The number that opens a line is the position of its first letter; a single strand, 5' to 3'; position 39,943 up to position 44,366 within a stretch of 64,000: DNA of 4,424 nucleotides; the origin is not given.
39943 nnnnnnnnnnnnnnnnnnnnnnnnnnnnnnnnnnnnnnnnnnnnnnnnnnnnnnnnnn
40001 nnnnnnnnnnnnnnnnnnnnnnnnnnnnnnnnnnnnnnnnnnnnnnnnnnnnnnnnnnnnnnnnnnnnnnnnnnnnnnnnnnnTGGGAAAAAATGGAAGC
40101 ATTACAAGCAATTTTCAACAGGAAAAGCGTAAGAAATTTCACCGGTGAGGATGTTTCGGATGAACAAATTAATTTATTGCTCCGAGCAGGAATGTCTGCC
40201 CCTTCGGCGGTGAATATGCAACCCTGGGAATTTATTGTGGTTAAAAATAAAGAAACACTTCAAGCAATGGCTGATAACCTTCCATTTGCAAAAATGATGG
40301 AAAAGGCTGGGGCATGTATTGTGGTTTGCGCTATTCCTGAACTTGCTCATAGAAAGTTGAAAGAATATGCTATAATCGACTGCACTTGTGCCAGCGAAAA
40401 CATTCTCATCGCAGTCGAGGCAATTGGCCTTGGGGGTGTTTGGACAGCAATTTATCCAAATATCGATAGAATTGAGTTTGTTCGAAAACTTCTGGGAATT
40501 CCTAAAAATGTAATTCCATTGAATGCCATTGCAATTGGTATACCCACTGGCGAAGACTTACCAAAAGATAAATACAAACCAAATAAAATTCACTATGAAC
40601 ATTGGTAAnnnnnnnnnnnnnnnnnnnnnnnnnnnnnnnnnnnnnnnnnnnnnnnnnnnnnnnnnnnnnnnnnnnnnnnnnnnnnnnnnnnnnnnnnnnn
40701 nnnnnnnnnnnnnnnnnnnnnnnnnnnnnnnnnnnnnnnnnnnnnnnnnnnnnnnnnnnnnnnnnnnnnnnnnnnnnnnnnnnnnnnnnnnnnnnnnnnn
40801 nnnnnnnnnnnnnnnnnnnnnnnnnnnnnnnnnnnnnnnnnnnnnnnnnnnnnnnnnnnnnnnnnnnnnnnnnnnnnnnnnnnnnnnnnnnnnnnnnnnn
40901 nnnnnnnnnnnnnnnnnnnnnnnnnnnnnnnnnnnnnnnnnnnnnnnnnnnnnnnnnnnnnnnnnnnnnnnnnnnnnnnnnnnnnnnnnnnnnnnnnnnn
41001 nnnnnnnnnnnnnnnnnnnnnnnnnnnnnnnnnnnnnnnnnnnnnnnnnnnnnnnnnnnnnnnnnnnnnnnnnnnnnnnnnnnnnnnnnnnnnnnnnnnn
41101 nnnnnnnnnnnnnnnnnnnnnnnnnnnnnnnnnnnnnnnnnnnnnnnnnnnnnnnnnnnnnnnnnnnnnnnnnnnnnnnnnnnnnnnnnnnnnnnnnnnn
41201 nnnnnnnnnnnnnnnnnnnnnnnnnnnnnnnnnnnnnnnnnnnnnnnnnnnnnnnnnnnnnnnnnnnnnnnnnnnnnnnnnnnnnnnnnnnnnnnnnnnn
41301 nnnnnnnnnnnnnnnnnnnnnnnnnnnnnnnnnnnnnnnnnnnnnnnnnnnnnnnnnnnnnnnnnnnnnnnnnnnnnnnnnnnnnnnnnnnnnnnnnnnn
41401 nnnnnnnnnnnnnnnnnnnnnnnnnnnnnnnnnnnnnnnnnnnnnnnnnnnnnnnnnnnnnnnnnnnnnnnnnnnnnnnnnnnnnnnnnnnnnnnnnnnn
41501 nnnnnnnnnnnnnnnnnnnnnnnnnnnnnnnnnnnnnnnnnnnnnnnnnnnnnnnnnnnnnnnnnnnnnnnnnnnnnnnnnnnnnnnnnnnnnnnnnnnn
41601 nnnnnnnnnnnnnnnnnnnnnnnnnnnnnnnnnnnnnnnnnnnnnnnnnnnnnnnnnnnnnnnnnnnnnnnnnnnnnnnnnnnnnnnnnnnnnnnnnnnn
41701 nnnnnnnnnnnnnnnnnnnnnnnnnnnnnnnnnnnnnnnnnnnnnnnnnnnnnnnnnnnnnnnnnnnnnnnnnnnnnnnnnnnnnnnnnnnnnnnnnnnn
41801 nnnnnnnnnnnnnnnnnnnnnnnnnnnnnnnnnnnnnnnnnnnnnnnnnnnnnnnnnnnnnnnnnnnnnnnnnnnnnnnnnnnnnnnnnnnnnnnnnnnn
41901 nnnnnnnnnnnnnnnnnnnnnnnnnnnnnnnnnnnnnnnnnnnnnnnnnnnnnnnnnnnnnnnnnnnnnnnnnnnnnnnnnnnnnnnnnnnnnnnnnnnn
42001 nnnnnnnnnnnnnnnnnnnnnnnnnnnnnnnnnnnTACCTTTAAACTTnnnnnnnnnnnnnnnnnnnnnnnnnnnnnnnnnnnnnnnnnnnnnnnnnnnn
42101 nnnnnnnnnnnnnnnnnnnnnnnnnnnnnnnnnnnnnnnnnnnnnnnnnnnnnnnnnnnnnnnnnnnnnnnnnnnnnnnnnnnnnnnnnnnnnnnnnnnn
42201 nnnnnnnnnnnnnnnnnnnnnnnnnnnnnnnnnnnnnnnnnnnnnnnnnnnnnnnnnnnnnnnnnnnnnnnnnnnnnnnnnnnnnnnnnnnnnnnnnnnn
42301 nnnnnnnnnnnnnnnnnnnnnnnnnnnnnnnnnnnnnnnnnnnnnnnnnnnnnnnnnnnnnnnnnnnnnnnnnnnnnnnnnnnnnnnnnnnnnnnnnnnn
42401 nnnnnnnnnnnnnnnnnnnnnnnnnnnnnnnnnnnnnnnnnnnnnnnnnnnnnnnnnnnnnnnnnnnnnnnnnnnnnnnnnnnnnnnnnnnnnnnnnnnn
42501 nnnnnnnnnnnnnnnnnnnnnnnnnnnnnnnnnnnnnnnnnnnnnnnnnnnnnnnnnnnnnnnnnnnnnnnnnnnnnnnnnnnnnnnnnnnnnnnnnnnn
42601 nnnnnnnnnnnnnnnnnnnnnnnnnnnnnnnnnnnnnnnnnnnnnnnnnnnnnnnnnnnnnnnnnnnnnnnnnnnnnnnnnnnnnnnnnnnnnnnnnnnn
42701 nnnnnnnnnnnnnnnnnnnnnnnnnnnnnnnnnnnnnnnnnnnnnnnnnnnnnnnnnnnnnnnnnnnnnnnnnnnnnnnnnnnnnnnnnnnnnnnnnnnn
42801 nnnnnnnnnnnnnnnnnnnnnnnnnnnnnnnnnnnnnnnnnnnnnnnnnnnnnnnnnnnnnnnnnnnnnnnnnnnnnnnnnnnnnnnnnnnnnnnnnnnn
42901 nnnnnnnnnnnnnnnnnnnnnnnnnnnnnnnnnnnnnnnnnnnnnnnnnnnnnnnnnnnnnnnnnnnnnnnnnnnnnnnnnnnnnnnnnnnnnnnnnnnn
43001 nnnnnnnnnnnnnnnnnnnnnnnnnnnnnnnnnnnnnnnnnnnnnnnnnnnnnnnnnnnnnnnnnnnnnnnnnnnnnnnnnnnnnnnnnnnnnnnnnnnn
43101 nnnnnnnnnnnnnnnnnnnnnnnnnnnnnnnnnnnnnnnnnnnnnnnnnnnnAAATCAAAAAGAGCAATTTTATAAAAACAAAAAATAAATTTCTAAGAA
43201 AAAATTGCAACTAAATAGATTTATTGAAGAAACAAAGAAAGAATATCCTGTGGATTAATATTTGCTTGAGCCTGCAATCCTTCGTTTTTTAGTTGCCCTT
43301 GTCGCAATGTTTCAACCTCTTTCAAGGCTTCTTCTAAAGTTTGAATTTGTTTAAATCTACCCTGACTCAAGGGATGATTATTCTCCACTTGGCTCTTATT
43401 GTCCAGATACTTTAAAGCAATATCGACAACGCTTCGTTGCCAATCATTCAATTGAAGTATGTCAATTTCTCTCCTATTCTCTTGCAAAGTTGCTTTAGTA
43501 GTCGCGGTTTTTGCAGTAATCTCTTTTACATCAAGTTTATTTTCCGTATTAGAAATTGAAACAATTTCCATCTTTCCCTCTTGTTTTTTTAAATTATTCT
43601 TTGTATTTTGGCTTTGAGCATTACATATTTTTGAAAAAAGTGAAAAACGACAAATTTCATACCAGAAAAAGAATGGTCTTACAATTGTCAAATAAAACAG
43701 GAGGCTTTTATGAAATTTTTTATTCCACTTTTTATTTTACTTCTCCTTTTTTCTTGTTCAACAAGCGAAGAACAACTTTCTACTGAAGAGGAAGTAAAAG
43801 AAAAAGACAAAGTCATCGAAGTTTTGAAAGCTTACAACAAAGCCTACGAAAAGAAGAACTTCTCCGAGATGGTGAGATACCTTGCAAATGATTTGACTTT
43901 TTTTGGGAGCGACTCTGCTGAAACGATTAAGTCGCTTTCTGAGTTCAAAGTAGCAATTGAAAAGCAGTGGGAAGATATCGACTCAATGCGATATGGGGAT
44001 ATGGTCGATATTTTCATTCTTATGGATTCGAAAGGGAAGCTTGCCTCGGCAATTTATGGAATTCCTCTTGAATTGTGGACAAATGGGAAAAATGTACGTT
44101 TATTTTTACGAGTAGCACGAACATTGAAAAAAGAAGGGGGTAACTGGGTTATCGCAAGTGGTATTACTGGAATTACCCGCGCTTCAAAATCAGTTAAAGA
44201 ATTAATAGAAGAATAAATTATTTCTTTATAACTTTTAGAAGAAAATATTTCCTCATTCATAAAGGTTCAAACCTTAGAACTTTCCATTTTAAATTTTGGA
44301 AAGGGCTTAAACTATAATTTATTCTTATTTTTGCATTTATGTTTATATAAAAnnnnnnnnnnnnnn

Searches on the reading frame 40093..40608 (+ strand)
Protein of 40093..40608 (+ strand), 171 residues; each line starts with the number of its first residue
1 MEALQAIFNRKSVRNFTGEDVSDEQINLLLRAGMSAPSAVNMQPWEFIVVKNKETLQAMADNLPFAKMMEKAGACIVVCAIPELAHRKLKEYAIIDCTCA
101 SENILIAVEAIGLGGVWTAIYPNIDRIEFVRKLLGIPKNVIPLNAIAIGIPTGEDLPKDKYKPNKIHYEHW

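Call 32: search_protein_families(library=pfam, proteins=[window:40093-40608:+], max_evalue=0.01)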
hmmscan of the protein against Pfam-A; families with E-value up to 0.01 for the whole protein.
window:40093-40608:+ (171 aa): 2 families
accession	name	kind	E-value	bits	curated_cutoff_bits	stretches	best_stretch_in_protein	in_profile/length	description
PF00881.29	Nitroreductase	-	6e-26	92.1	23.5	2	8-61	2-55/167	Nitroreductase family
PF14512.11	TM1586_NiRdase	-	2.5e-10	40.8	27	1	22-56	156-191/215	Putative TM nitroreductase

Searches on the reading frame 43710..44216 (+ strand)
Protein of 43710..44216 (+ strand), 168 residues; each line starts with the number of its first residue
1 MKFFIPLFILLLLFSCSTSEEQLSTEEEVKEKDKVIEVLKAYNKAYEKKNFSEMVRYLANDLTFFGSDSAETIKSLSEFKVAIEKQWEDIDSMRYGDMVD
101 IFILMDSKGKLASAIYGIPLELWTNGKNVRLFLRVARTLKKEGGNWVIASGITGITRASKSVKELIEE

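Call 32: search_protein_families(library=pfam, proteins=[window:43710-44216:+], max_evalue=0.01)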
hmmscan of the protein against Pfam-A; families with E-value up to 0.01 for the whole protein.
window:43710-44216:+ (168 aa): 3 families
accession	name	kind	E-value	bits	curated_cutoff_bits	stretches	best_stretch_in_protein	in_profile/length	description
PF13474.12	SnoaL_3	-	4e-07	30.9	22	1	35-149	1-112/121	SnoaL-like domain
PF14534.12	DUF4440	-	8.1e-07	29.9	25.2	1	36-148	2-107/107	Domain of unknown function (DUF4440)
PF09172.16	Vit_open_b-sht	-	0.00045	20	23.7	1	25-124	103-207/303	Vitellinogen, open beta-sheet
